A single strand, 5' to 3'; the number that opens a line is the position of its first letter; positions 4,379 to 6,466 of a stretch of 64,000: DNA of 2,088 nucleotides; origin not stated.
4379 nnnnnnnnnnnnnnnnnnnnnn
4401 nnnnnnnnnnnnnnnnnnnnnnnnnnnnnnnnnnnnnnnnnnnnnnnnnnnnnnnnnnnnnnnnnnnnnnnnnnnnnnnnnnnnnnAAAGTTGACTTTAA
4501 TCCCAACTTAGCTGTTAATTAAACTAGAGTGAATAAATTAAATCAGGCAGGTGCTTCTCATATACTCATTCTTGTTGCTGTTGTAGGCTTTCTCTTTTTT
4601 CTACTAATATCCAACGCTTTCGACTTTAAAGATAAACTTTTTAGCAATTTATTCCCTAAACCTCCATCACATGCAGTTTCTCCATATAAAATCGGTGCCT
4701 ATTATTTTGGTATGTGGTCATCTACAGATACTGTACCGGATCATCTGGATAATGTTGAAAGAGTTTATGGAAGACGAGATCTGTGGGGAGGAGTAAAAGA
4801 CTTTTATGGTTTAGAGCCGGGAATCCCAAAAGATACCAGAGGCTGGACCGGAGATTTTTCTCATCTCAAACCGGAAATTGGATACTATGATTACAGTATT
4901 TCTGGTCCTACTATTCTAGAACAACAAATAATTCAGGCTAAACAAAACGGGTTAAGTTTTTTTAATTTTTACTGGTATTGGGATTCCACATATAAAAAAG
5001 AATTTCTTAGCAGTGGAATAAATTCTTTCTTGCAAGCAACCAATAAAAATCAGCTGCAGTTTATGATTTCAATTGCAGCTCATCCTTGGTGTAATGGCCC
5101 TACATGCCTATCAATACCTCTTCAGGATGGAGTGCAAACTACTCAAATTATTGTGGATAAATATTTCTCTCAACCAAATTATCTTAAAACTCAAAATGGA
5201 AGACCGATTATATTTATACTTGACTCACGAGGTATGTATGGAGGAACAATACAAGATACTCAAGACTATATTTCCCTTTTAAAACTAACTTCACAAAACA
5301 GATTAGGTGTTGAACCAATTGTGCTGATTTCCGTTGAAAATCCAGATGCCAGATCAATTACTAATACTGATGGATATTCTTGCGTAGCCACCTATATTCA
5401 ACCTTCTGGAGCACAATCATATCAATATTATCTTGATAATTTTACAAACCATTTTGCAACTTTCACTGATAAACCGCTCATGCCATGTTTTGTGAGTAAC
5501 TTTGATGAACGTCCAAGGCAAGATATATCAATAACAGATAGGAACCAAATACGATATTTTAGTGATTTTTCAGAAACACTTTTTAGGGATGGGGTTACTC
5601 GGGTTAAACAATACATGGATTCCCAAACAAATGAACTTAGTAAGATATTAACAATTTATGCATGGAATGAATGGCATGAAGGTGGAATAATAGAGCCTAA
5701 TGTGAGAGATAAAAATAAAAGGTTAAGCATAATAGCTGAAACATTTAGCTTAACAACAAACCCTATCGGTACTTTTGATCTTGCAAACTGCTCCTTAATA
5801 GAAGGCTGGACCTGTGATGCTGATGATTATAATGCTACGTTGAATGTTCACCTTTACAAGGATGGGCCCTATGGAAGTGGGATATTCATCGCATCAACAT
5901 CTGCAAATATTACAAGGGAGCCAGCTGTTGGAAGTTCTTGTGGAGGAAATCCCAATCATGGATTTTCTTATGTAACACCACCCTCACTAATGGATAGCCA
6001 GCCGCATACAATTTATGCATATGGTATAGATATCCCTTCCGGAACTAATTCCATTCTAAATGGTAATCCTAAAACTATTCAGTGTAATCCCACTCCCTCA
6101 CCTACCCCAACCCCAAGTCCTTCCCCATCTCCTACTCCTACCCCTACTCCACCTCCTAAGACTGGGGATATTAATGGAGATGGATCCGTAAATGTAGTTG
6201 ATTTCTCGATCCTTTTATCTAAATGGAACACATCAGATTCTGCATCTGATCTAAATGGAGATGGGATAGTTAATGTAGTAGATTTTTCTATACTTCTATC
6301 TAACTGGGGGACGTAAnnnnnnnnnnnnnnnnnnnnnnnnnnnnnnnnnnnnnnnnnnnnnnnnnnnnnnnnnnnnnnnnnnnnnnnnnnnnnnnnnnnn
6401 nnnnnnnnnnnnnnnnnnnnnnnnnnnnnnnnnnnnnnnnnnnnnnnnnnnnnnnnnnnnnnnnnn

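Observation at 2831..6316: Tandem paralogous secreted proteins with type-I dockerin modules and shared signal-anchor, in a genome with no obvious cohesin partner in the window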

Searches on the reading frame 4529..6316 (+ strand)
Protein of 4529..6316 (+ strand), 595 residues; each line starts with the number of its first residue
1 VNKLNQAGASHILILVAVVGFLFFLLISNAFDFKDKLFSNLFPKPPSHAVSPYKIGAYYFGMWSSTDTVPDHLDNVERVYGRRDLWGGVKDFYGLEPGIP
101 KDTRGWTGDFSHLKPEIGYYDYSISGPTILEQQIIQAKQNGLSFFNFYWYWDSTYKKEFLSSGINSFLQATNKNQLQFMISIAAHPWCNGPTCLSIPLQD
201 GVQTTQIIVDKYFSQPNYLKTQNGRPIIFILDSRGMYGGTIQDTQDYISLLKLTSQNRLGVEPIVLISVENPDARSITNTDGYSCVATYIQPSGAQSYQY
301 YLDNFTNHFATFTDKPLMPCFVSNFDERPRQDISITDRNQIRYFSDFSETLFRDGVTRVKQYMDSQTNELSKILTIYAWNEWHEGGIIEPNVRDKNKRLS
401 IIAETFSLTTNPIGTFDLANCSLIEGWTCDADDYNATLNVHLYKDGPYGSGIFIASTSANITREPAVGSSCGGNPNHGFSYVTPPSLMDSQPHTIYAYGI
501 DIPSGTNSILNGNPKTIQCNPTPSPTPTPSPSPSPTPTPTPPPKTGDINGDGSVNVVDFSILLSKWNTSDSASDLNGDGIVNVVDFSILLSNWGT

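Call 3: search_protein_families(library=pfam, proteins=[window:4529-6316:+], max_evalue=0.1)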
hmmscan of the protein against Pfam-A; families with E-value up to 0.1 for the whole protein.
window:4529-6316:+ (595 aa): 3 families
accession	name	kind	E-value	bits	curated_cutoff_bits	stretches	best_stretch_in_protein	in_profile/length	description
PF14307.12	Glyco_tran_WbsX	-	6.6e-19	69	25.1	1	116-399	47-347/350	Glycosyltransferase WbsX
PF16317.11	Glyco_hydro_99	-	4.8e-09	36.2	33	1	112-397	57-313/341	Glycosyl hydrolase family 99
PF00404.24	Dockerin_1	-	1.3e-07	32.2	22.9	1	546-589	2-52/57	Dockerin type I domain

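Call 13: find_homologous_proteins(query=window:4529-6316:+)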
Query window:4529-6316:+ (595 aa): 332 proteins with E <= 0.001 among 5366 candidates; the best 120 are listed.
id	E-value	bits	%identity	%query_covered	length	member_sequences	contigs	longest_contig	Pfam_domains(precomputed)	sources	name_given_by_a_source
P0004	0.0e+0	1396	100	100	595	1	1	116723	PF00404.25,PF14307.13,PF16317.12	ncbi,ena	-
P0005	1.4e-169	584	63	69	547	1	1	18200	PF18885.7,PF14307.13,PF16317.12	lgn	-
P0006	4.9e-152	526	49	88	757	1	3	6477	PF14307.13,PF16317.12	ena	-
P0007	3.0e-151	523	59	62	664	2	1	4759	PF18885.7,PF14307.13,PF16317.12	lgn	-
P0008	2.4e-125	438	53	59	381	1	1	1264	PF14307.13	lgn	-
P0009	5.4e-109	384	36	78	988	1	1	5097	PF14307.13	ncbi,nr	ncbi:MAG: hypothetical protein FJ109_16040, partial [Deltaproteobacteria bacterium]|nr:hypothetical 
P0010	3.5e-101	358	44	67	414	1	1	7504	PF14307.13,PF16317.12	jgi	jgi:hypothetical protein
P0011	3.3e-97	345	42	66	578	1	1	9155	PF18885.7,PF14307.13,PF16317.12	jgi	jgi:hypothetical protein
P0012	7.1e-95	337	38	79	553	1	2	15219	PF14307.13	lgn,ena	-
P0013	3.5e-90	322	38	80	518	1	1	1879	PF14307.13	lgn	-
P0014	4.0e-90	321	44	62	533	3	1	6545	PF18885.7,PF14307.13,PF16317.12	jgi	-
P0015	7.8e-90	320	37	79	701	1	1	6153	PF14307.13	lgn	-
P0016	1.1e-89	320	44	60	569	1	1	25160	PF18885.7,PF14307.13,PF16317.12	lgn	-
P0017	6.3e-89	317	35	81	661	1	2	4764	PF14307.13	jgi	jgi:hypothetical protein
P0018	8.3e-89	317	43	62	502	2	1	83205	PF18885.7,PF14307.13,PF16317.12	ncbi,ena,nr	ncbi:MAG: glycoside hydrolase family 99-like domain-containing protein [Pseudobacteriovorax sp.]|nr:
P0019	1.6e-86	309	37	82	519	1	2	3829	PF14307.13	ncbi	-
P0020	4.4e-86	308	37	79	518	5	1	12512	PF14307.13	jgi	-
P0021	1.2e-85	307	37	79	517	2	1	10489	PF14307.13,PF16317.12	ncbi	-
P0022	2.1e-85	306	44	60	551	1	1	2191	PF14307.13,PF16317.12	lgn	-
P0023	4.9e-84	301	42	60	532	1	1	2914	PF18885.7,PF14307.13,PF16317.12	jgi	-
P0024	8.2e-83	297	42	61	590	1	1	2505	PF18885.7,PF14307.13,PF16317.12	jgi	jgi:hypothetical protein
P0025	2.5e-82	296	40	62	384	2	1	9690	PF14307.13,PF16317.12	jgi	jgi:hypothetical protein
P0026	7.6e-82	294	42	62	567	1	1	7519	PF18885.7,PF14307.13,PF16317.12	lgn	-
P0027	7.7e-82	294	35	83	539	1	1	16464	PF14307.13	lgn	-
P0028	1.1e-81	293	38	80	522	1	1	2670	PF14307.13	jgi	jgi:hypothetical protein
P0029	4.0e-81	292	41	63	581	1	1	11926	PF18885.7,PF14307.13,PF16317.12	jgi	jgi:hypothetical protein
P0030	1.4e-80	290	36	79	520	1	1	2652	PF14307.13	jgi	jgi:hypothetical protein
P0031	4.4e-80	288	39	63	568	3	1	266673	PF18885.7,PF14307.13,PF16317.12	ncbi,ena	-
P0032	1.2e-79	287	41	60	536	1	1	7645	PF18885.7,PF14307.13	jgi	jgi:hypothetical protein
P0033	1.3e-79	287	40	63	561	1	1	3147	PF18885.7,PF14307.13,PF16317.12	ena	-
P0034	7.6e-79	284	40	62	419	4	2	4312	PF14307.13,PF16317.12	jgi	-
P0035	7.8e-79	284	39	63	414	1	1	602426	PF14307.13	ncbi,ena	-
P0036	1.0e-78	284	39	63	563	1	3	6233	PF18885.7,PF14307.13,PF16317.12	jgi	jgi:hypothetical protein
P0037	1.5e-78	283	40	62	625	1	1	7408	PF18885.7,PF14307.13,PF16317.12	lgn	-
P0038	2.5e-78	282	40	63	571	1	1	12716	PF18885.7,PF14307.13,PF16317.12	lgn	-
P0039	2.6e-78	282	40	60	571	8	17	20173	PF18885.7,PF14307.13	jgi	jgi:hypothetical protein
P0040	5.6e-78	281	40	63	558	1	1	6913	PF18885.7,PF14307.13,PF16317.12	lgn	-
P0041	7.2e-78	281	40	63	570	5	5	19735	PF18885.7,PF14307.13,PF16317.12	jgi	jgi:Glycosyltransferase WbsX/Repeat of unknown function (DUF5648)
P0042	1.0e-77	280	39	63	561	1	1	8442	PF18885.7,PF14307.13,PF16317.12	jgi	jgi:Glycosyltransferase WbsX/Repeat of unknown function (DUF5648)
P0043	1.2e-77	280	39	62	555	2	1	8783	PF18885.7,PF14307.13,PF16317.12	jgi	jgi:hypothetical protein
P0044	1.5e-77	280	39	63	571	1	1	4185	PF18885.7,PF14307.13,PF16317.12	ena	-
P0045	1.7e-77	280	38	63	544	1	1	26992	PF18885.7,PF14307.13,PF16317.12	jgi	jgi:hypothetical protein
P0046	1.9e-77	279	39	63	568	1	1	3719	PF18885.7,PF14307.13,PF16317.12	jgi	jgi:hypothetical protein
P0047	2.1e-77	279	38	65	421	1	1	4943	PF14307.13,PF16317.12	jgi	jgi:hypothetical protein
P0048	2.9e-77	279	39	63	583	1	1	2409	PF18885.7,PF14307.13,PF16317.12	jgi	jgi:hypothetical protein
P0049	3.2e-77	279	40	63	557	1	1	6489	PF18885.7,PF14307.13,PF16317.12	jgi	jgi:hypothetical protein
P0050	3.4e-77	279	39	63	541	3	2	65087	PF18885.7,PF14307.13,PF16317.12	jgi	-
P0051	4.3e-77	278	40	60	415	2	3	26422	PF14307.13,PF16317.12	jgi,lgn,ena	-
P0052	6.5e-77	278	39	62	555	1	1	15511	PF18885.7,PF14307.13,PF16317.12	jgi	jgi:hypothetical protein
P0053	1.3e-76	277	39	60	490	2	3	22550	PF18885.7,PF14307.13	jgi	jgi:hypothetical protein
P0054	1.5e-76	276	39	62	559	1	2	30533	PF18885.7,PF14307.13,PF16317.12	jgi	jgi:hypothetical protein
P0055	8.9e-76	274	38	63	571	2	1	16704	PF18885.7,PF14307.13,PF16317.12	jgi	jgi:hypothetical protein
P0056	1.6e-75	273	38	63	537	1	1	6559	PF18885.7,PF14307.13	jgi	jgi:Glycosyltransferase WbsX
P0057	1.8e-75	273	39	60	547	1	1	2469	PF18885.7,PF14307.13,PF16317.12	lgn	-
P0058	4.4e-75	272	37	62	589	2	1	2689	PF18885.7,PF14307.13,PF16317.12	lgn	-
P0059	6.0e-75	271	38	62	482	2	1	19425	PF18885.7,PF14307.13,PF16317.12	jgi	jgi:hypothetical protein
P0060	6.1e-75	271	39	63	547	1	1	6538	PF18885.7,PF14307.13,PF16317.12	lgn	-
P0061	1.2e-74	270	41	67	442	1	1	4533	PF00404.25,PF14307.13,PF16317.12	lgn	-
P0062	1.3e-74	270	37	63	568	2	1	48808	PF18885.7,PF14307.13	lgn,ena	-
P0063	1.5e-74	270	39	63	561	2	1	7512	PF18885.7,PF14307.13,PF16317.12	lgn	-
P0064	2.4e-74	269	38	63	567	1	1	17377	PF18885.7,PF14307.13,PF16317.12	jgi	jgi:hypothetical protein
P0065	2.4e-74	269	37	63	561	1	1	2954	PF18885.7,PF14307.13,PF16317.12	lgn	-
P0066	4.3e-74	268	38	63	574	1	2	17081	PF18885.7,PF14307.13,PF16317.12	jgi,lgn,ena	jgi:hypothetical protein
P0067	4.8e-74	268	38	62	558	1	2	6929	PF18885.7,PF14307.13,PF16317.12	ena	-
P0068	6.1e-74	268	38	65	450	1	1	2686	PF14307.13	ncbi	-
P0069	1.2e-73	267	39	62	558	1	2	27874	PF18885.7,PF14307.13,PF16317.12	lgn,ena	-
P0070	1.5e-73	267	36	65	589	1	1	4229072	PF18885.7,PF14307.13,PF16317.12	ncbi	-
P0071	1.7e-73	266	38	63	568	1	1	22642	PF18885.7,PF14307.13,PF16317.12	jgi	jgi:hypothetical protein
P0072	1.8e-73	266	39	64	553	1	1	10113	PF18885.7,PF14307.13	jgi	jgi:hypothetical protein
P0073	3.5e-73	265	38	63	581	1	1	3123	PF18885.7,PF14307.13,PF16317.12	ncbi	-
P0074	4.4e-73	265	40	61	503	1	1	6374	PF14307.13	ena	-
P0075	8.0e-73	264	41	60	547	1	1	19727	PF18885.7,PF14307.13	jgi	jgi:hypothetical protein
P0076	1.1e-72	264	38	62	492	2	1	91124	PF18885.7,PF14307.13,PF16317.12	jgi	jgi:hypothetical protein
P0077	1.1e-72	264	36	60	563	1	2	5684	PF14307.13,PF16317.12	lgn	-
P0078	2.3e-72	263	38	62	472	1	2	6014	PF00404.25,PF14307.13,PF16317.12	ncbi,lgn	-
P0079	2.9e-72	262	39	63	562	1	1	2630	PF18885.7,PF14307.13,PF16317.12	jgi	-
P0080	3.2e-72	262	39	66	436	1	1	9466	PF14307.13,PF16317.12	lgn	-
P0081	3.4e-72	262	34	83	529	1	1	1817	PF14307.13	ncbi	-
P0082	5.4e-72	261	37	63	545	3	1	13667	PF18885.7,PF14307.13,PF16317.12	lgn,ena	-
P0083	5.5e-72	261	38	63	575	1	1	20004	PF18885.7,PF14307.13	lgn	-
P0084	1.0e-71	261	37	62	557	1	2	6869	PF18885.7,PF14307.13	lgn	-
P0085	2.3e-71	259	37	62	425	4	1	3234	PF14307.13,PF16317.12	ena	-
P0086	2.7e-71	259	29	91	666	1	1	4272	PF00404.25,PF14307.13,PF00041.28,PF16317.12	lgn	-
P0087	3.2e-71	259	38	62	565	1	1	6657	PF18885.7,PF14307.13,PF16317.12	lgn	-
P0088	8.3e-71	258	37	63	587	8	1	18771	PF18885.7,PF14307.13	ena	-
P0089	9.3e-71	257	37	65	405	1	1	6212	PF14307.13,PF16317.12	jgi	jgi:Glycosyltransferase WbsX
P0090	9.4e-71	257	39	62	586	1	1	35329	PF18885.7,PF14307.13,PF16317.12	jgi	jgi:Glycosyltransferase WbsX/Repeat of unknown function (DUF5648)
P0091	1.4e-70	257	36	66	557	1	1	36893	PF14307.13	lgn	-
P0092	1.9e-70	256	37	63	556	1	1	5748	PF18885.7,PF14307.13,PF16317.12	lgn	-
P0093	3.9e-70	255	41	60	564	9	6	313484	PF18885.7,PF14307.13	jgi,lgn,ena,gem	-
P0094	4.9e-70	255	40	60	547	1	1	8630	PF18885.7,PF14307.13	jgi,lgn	jgi:hypothetical protein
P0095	5.9e-70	255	36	61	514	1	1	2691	PF14307.13,PF16317.12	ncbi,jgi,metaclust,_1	metaclust:\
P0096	9.0e-70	254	32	93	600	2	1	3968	PF14307.13,PF16317.12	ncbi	-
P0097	1.3e-69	254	39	60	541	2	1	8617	PF18885.7,PF14307.13,PF16317.12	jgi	jgi:hypothetical protein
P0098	2.3e-69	253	38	62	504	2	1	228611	PF14307.13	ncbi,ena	-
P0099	4.9e-69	252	37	62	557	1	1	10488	PF18885.7,PF14307.13,PF16317.12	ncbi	-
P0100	7.1e-69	251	39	60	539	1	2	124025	PF18885.7,PF14307.13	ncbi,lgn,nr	ncbi:MAG TPA: glycoside hydrolase family 99-like domain-containing protein [Candidatus Saccharimonad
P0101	2.9e-68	249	40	60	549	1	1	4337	PF18885.7,PF14307.13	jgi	jgi:hypothetical protein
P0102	8.6e-68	248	38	60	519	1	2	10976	PF14307.13,PF16317.12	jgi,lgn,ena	-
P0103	8.9e-68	248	37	62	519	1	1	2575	PF14307.13,PF16317.12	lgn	-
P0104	1.3e-67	247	38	61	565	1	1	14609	PF18885.7,PF14307.13,PF16317.12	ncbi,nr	ncbi:MAG: hypothetical protein GEU88_12530 [Solirubrobacterales bacterium]|nr:hypothetical protein [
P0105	3.8e-67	245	40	59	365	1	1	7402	PF14307.13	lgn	-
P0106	5.7e-67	245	39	60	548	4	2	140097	PF18885.7,PF14307.13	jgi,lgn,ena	-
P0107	6.7e-67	245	36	62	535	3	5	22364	PF18885.7,PF14307.13,PF16317.12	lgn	-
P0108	1.1e-66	244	36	60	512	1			PF18885.7,PF14307.13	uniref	uniref:glycoside hydrolase family 99-like domain-containing protein n=1 Tax=Nonomuraea bangladeshens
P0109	2.2e-66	243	39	60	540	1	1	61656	PF18885.7,PF14307.13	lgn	-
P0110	2.6e-66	243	39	60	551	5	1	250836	PF18885.7,PF14307.13,PF16317.12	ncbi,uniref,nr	ncbi:glycoside hydrolase family 99-like domain-containing protein [Phytoactinopolyspora endophytica]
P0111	7.5e-66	241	38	61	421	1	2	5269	PF14307.13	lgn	-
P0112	8.3e-66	241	38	60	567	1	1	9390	PF18885.7,PF14307.13,PF16317.12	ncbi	ncbi:MAG: glycoside hydrolase family 99-like domain-containing protein [Stackebrandtia sp.]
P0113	9.7e-66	241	37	60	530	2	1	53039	PF18885.7,PF14307.13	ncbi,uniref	ncbi:glycoside hydrolase family 99-like domain-containing protein [Nonomuraea fuscirosea]|uniref:gly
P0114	1.7e-65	240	37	60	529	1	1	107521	PF18885.7,PF14307.13,PF16317.12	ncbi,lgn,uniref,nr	ncbi:glycoside hydrolase family 99-like domain-containing protein [Nonomuraea aurantiaca]|uniref:gly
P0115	2.7e-65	239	37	63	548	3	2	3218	PF14307.13,PF16317.12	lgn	-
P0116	3.7e-65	239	37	60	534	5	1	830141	PF18885.7,PF14307.13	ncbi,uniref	ncbi:glycoside hydrolase family 99-like domain-containing protein [Allokutzneria multivorans]|uniref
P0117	4.0e-65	239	38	61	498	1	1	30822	PF14307.13,PF16317.12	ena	-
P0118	6.1e-65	238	39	60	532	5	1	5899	PF18885.7,PF14307.13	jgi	jgi:hypothetical protein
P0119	6.8e-65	238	38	60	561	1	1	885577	PF18885.7,PF14307.13,PF16317.12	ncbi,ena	-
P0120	3.0e-64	236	36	60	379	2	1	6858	PF14307.13,PF16317.12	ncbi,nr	ncbi:MAG: hypothetical protein HOW71_16915, partial [Nonomuraea sp.]|nr:hypothetical protein [Nonomu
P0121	3.6e-64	236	36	60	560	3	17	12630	PF18885.7,PF14307.13,PF16317.12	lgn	-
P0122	5.9e-64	235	39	60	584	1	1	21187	PF18885.7,PF14307.13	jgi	jgi:hypothetical protein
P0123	7.3e-64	235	39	65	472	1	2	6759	PF18885.7,PF14307.13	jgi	jgi:hypothetical protein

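Call 20: search_protein_families(library=pfam, proteins=[P0006], max_evalue=1)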
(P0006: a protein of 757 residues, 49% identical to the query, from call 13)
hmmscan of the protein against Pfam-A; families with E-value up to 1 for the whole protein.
P0006 (757 aa): 6 families
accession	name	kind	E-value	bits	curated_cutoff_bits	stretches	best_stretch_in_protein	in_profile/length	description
PF14307.12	Glyco_tran_WbsX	-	4.8e-19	69.5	25.1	2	307-412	249-348/350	Glycosyltransferase WbsX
PF16317.11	Glyco_hydro_99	-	5.1e-06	26.3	33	2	93-235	36-160/341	Glycosyl hydrolase family 99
PF00404.24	Dockerin_1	-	0.00097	19.7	22.9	1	694-745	1-52/57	Dockerin type I domain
PF13499.12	EF-hand_7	-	0.0086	16.8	30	1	696-742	12-62/67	EF-hand domain pair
PF13620.12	CarboxypepD_reg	-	0.042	14.6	32.3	1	635-685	29-76/82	Carboxypeptidase regulatory-like domain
PF13405.12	EF-hand_6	-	0.25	11.6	25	0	696-713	10-27/30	EF-hand domain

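Call 25: search_solved_structures(query=window:4529-6316:+, max_evalue=1, show_alignments=2)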
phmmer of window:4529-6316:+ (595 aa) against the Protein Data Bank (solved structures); distinct sequences matched with E-value up to 1: 20.
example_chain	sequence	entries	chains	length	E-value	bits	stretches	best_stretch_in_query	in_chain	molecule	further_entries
2yik_A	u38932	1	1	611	8.3e-06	27.9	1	529-589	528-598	ENDOGLUCANASE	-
5nrm_B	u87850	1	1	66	0.0019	20.1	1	544-589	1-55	DocCel5: Type I dockerin repeat domain from A. cellulolyticus family 5 endoglucanase WP_01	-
5nrk_B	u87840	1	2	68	0.0035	19.2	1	544-589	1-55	DocCel5: Type I dockerin repeat domain from A. cellulolyticus family 5 endoglucanase WP_01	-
2y3n_B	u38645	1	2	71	0.0051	18.7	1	545-592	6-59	CELLULOSOMAL FAMILY-48 PROCESSIVE GLYCOSIDE HYDROLASE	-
4acy_A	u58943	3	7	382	0.0052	18.6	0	108-233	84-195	ENDO-ALPHA-MANNOSIDASE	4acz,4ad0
4acz_B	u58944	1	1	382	0.0082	18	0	112-233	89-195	ENDO-ALPHA-MANNOSIDASE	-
8x39_A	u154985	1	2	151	0.042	15.7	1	544-589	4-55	Serine protease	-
8x3a_A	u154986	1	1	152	0.042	15.6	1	544-589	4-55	Serine protease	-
5n5p_B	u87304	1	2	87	0.042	15.6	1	542-587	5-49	Putative cellulosomal scaffoldin protein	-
8x8h_A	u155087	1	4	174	0.078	14.8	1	515-540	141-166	Pectate disaccharide-lyase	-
5swu_A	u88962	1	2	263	0.17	13.7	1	202-299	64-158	Pentafunctional AROM polypeptide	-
2jnk_A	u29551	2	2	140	0.22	13.3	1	544-588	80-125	Hyalurononglucosaminidase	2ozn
6rzn_A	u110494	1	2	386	0.42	12.3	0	94-148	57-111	Ferulic acid esterase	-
8bbp_A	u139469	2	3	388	0.43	12.3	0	94-148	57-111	Ferulic acid esterase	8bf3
8bbp_B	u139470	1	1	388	0.44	12.3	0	94-148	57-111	Ferulic acid esterase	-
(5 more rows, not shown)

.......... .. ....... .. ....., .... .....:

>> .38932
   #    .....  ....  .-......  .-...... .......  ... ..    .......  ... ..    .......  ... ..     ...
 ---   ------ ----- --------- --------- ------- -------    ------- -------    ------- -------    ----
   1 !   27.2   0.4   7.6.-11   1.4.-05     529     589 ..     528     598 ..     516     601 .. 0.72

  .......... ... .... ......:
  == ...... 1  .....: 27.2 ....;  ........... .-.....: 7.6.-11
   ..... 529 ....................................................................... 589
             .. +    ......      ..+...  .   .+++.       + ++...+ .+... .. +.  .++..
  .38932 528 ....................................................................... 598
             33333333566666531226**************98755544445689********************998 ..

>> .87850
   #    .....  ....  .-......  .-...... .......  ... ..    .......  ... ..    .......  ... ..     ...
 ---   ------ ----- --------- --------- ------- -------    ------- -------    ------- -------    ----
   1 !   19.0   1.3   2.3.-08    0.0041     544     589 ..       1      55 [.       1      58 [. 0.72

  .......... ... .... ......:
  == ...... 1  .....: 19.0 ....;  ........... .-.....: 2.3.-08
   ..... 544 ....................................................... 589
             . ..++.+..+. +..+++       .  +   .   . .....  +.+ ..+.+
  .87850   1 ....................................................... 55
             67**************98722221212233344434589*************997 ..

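Call 77: predict_structure(alignment_id=A1)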
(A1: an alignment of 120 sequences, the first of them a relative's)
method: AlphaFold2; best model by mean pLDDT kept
length: 595 residues; sequences in the alignment: 120
mean_pLDDT: 87.7   pTM: 0.72
mean pLDDT of the five models: 87.7, 87.4, 87.0, 86.9, 86.7
residues with pLDDT >= 90: 426; 70-90: 77; 50-70: 51; < 50: 41
segments of 3 or more residues with pLDDT < 50: 1-11, 13-19, 21-23, 527-539
pLDDT, mean of each block of 10 residues (from residue 1): 37 46 50 55 60 97 94 97 98 97 98 95 96 93 98 98 98 96 96 97 99 98 98 98 99 99 98 98 96 98 97 98 98 98 98 98 98 98 95 94 95 55 85 87 94 94 68 82 88 91 63 79 59 42 84 92 91 89 92 87
secondary structure, 60 per line:
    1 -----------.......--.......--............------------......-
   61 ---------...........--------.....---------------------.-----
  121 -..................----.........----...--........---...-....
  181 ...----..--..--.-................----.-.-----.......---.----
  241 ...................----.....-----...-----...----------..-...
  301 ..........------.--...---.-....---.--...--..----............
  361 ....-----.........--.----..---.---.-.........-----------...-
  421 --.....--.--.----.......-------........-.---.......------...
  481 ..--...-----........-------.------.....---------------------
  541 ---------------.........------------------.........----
elements in order: E12-18 E21-27 H30-41 E54-59 H70-80 H89-93 H122-139 E144-152 E157-159 H162-169 E177-183 H198-213 E226-232 H241-259 E264-268 E282-284 H298-310 E320-322 H349-364 E373-378 H397-405 E417-419 E423-427 E438-444 E452-459 H465-471 E478-482 E493-500 E515-519 H556-564 H583-591
